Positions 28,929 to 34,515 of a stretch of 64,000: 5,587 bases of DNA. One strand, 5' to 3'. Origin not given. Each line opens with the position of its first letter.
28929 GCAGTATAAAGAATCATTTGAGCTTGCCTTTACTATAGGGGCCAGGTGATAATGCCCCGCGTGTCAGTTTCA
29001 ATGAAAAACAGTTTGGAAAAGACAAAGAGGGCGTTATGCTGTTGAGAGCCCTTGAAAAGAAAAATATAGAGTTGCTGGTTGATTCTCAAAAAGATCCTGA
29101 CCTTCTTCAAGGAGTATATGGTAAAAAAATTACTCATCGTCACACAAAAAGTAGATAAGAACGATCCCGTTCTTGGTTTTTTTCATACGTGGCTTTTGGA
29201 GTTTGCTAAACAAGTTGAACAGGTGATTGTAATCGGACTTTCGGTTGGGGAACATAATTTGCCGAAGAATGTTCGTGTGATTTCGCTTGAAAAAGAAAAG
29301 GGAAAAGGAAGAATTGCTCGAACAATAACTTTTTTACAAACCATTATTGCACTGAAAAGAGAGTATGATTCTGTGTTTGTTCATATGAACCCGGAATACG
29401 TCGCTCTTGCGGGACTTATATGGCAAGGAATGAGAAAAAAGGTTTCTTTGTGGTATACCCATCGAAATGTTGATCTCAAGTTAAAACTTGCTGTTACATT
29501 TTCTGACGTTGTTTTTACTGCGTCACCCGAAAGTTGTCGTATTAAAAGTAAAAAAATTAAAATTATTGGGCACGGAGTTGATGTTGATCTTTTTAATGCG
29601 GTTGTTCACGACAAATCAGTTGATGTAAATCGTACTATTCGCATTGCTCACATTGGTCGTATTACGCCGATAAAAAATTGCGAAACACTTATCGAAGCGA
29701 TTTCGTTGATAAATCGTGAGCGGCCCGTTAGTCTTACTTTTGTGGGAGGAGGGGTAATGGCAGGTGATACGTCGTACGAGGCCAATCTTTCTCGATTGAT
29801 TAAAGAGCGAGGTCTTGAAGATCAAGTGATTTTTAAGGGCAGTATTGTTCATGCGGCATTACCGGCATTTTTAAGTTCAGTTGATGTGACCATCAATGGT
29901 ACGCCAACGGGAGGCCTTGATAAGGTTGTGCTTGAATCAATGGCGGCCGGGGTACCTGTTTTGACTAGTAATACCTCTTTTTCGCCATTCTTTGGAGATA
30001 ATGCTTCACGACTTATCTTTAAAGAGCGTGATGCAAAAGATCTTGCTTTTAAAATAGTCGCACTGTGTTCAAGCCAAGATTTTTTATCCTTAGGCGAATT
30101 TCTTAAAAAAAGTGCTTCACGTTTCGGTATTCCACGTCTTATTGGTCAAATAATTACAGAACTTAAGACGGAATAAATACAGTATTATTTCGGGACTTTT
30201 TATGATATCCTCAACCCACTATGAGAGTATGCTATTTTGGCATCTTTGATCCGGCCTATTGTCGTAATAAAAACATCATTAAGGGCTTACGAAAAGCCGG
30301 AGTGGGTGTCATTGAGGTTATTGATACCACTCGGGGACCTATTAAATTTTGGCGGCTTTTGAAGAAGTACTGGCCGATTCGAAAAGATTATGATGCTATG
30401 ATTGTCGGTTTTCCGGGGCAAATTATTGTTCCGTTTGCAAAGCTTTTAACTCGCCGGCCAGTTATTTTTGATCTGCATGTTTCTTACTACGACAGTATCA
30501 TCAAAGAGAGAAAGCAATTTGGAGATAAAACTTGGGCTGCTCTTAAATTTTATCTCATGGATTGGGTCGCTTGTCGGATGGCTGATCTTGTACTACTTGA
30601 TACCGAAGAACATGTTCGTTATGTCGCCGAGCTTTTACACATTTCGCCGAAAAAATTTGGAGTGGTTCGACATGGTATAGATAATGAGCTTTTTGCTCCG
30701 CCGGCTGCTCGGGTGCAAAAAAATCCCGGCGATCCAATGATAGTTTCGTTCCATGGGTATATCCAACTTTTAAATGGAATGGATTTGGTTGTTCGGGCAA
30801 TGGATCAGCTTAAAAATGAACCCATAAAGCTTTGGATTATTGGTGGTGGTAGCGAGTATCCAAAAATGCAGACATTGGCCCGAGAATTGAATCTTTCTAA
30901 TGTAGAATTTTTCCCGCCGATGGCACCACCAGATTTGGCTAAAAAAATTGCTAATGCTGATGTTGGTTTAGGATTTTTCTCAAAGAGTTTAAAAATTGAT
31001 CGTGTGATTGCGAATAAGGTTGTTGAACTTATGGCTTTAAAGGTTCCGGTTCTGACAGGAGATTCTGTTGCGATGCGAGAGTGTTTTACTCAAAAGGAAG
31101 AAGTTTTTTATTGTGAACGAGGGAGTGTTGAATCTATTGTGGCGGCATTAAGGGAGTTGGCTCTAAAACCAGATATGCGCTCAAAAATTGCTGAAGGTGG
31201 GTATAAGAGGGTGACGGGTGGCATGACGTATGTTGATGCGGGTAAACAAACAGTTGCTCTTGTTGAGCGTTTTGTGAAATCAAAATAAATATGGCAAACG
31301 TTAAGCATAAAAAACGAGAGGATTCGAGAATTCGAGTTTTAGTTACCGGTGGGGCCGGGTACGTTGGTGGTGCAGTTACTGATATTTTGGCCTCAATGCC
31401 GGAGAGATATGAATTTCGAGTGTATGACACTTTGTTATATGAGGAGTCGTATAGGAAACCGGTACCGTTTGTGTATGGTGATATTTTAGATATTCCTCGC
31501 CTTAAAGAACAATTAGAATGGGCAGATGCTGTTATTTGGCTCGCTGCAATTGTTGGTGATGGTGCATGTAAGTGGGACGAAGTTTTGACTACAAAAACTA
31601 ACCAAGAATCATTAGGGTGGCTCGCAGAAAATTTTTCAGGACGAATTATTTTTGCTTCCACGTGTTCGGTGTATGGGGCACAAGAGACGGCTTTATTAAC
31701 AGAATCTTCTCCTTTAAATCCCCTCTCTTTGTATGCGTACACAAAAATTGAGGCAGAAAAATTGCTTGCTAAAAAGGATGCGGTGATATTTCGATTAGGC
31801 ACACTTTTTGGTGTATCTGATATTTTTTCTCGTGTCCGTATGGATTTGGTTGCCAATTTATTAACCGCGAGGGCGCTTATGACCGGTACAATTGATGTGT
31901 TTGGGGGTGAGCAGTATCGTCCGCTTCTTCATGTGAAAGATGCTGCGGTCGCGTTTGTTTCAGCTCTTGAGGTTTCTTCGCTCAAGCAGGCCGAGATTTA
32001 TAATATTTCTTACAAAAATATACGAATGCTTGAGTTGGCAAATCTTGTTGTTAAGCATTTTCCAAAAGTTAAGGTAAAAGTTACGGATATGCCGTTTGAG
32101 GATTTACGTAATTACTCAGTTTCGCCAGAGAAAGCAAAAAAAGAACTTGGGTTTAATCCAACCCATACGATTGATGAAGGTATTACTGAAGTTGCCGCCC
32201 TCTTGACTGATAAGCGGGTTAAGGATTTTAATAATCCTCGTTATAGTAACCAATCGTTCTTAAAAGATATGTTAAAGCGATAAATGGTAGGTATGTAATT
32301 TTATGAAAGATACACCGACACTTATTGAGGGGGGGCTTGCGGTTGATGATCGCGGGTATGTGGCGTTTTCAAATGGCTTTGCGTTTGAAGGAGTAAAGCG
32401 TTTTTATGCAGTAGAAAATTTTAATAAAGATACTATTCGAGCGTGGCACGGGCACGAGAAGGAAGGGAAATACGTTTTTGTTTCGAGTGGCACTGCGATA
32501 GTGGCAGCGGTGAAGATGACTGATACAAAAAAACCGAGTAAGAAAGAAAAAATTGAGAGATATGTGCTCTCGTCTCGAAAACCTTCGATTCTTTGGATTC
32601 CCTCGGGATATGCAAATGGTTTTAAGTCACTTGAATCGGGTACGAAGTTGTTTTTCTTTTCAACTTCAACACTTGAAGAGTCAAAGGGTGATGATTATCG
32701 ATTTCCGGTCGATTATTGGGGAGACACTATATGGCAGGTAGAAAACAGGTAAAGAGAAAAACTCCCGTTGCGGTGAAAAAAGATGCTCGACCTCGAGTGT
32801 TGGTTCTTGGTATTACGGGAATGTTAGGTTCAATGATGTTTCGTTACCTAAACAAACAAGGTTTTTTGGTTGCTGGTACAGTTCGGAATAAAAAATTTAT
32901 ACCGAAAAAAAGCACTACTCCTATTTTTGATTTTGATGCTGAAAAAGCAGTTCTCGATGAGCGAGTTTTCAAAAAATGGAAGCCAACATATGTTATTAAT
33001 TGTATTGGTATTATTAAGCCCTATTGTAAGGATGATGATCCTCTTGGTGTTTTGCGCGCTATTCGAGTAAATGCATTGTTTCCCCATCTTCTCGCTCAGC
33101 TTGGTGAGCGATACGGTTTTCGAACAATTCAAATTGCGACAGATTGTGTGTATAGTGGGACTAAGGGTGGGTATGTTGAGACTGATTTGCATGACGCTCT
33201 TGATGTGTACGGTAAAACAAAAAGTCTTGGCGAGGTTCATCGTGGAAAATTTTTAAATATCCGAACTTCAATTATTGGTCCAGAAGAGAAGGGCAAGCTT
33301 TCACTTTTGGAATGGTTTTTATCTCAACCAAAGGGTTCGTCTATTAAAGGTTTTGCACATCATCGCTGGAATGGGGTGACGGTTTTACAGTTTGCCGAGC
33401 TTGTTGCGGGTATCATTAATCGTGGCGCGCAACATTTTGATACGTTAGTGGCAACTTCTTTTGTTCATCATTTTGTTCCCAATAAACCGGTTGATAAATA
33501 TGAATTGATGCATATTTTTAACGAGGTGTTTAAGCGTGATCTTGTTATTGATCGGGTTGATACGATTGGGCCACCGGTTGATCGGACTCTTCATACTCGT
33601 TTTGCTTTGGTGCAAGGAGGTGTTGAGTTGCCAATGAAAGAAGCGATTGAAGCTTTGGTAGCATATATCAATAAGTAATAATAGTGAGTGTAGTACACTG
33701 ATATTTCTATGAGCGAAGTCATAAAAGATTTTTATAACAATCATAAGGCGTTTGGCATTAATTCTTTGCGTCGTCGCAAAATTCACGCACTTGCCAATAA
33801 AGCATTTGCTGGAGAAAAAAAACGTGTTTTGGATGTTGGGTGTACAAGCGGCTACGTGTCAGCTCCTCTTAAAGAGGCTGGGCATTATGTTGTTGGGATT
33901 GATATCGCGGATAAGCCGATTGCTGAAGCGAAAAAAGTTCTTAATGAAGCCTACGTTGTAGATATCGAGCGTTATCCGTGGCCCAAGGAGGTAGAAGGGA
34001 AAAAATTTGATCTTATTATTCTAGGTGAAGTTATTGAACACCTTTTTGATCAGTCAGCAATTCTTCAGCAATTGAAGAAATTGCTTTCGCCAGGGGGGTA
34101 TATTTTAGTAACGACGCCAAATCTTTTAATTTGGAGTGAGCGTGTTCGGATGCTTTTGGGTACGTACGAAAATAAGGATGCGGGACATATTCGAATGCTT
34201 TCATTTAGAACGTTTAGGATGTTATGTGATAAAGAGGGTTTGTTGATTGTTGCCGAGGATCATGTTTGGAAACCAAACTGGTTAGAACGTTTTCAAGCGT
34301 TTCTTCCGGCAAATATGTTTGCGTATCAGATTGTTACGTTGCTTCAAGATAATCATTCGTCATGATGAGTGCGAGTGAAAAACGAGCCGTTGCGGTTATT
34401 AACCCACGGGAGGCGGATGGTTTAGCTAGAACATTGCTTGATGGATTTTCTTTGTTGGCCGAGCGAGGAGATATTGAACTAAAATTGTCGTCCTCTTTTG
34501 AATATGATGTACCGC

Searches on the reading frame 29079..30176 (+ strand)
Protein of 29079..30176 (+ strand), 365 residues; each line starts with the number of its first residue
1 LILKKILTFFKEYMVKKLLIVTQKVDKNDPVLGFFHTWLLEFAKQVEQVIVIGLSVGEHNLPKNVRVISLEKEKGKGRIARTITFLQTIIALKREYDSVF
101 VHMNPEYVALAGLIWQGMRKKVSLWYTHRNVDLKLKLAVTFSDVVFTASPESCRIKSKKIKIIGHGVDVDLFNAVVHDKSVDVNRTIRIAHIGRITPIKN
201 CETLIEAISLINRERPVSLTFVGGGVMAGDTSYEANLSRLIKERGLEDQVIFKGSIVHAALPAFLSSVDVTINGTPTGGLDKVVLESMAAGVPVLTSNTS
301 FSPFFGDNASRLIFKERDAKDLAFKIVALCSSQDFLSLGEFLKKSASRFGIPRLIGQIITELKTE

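Call 9: search_protein_families(library=pfam, proteins=[window:29079-30176:+], max_evalue=0.001)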
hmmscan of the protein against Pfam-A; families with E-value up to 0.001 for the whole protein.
window:29079-30176:+ (365 aa): 2 families
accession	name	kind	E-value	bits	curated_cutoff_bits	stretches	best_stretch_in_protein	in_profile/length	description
PF00534.26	Glycos_transf_1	-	1.5e-20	73.8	26.4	1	186-333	15-159/172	Glycosyl transferases group 1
PF13692.12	Glyco_trans_1_4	-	3.2e-20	73.3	27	1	188-330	3-140/142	Glycosyl transferases group 1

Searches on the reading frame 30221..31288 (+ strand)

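Call 9: search_protein_families(library=pfam, proteins=[window:30221-31288:+], max_evalue=0.001)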
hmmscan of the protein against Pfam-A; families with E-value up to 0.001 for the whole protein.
window:30221-31288:+ (355 aa): 4 families
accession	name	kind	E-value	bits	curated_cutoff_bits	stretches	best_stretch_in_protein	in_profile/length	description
PF00534.26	Glycos_transf_1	-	1e-16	61.4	26.4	1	166-330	9-172/172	Glycosyl transferases group 1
PF13692.12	Glyco_trans_1_4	-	5.2e-14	53.2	27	1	176-313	5-139/142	Glycosyl transferases group 1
PF13524.12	Glyco_trans_1_2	-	9.4e-12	45.5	25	1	195-339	7-137/144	Glycosyl transferase-like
PF13439.12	Glyco_transf_4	-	4.4e-07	30.5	28.5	1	40-156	61-169/170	Glycosyltransferase Family 4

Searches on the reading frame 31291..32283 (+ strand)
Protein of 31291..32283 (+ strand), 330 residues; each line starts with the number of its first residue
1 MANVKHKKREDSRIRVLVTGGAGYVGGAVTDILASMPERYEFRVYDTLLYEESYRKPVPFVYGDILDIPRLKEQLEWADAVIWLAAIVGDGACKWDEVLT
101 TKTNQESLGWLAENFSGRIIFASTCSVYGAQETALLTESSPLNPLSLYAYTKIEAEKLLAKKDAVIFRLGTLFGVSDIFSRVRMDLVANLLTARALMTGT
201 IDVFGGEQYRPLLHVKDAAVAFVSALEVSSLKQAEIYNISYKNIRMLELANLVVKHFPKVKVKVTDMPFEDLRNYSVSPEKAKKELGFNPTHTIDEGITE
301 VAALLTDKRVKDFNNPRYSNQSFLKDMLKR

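Call 9: search_protein_families(library=pfam, proteins=[window:31291-32283:+], max_evalue=0.001)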
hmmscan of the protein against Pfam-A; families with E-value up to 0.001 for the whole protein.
window:31291-32283:+ (330 aa): 4 families
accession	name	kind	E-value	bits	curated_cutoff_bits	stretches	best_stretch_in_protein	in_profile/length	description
PF01370.27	Epimerase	-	1e-28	100.8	20.9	1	16-239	1-239/240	NAD dependent epimerase/dehydratase family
PF16363.11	GDP_Man_Dehyd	-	9.3e-17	61.9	27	1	17-300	1-331/332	GDP-mannose 4,6 dehydratase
PF04321.23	RmlD_sub_bind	-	2.5e-10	40.4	27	1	15-264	2-238/287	RmlD substrate binding domain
PF01073.25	3Beta_HSD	-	2.3e-08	33.8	22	1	17-164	1-162/280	3-beta hydroxysteroid dehydrogenase/isomerase family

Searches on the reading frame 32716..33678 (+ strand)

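Call 9: search_protein_families(library=pfam, proteins=[window:32716-33678:+], max_evalue=0.001)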
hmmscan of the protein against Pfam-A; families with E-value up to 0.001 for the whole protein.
window:32716-33678:+ (320 aa): 2 families
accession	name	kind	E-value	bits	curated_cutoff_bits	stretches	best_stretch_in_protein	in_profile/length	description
PF04321.23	RmlD_sub_bind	-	4.2e-17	62.6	27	1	27-174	2-134/287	RmlD substrate binding domain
PF01370.27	Epimerase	-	6.2e-10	39.3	20.9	1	28-172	1-149/240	NAD dependent epimerase/dehydratase family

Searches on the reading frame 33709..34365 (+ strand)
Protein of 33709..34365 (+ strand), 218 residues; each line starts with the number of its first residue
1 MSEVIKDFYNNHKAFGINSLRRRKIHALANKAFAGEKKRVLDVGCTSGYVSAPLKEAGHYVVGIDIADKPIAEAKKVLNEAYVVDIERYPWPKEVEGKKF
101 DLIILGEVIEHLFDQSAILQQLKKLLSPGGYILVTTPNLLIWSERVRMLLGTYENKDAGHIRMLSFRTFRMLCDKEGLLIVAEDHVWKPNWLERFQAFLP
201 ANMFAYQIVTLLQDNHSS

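Call 9: search_protein_families(library=pfam, proteins=[window:33709-34365:+], max_evalue=0.001)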
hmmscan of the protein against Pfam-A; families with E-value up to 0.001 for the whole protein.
window:33709-34365:+ (218 aa): 10 families
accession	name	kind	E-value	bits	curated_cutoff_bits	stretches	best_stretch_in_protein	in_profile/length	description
PF13489.12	Methyltransf_23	-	2.1e-24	86.5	27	1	22-182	6-163/164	Methyltransferase domain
PF08241.18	Methyltransf_11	-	2.3e-16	60.6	21.2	1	41-133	1-94/95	Methyltransferase domain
PF13847.12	Methyltransf_31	-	3.8e-16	59.5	27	1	36-138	3-113/145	Methyltransferase domain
PF08242.18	Methyltransf_12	-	5e-16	59.7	30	1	41-132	1-98/98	Methyltransferase domain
PF13649.12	Methyltransf_25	-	8.7e-13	49.2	27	1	40-130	1-97/97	Methyltransferase domain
PF07021.18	MetW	-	9.1e-06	25.9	21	1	38-151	15-124/193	Methionine biosynthesis protein MetW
PF05175.20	MTS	-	0.00012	22.3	23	1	36-151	31-155/170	Methyltransferase small domain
PF02353.26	CMAS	-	0.00012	21.9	27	1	17-136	43-166/273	Mycolic acid cyclopropane synthetase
PF01209.24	Ubie_methyltran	-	0.00023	21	20.1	1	7-134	21-151/233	ubiE/COQ5 methyltransferase family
PF06325.19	PrmA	-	0.0003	20.8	22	1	35-134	160-258/296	Ribosomal protein L11 methyltransferase (PrmA)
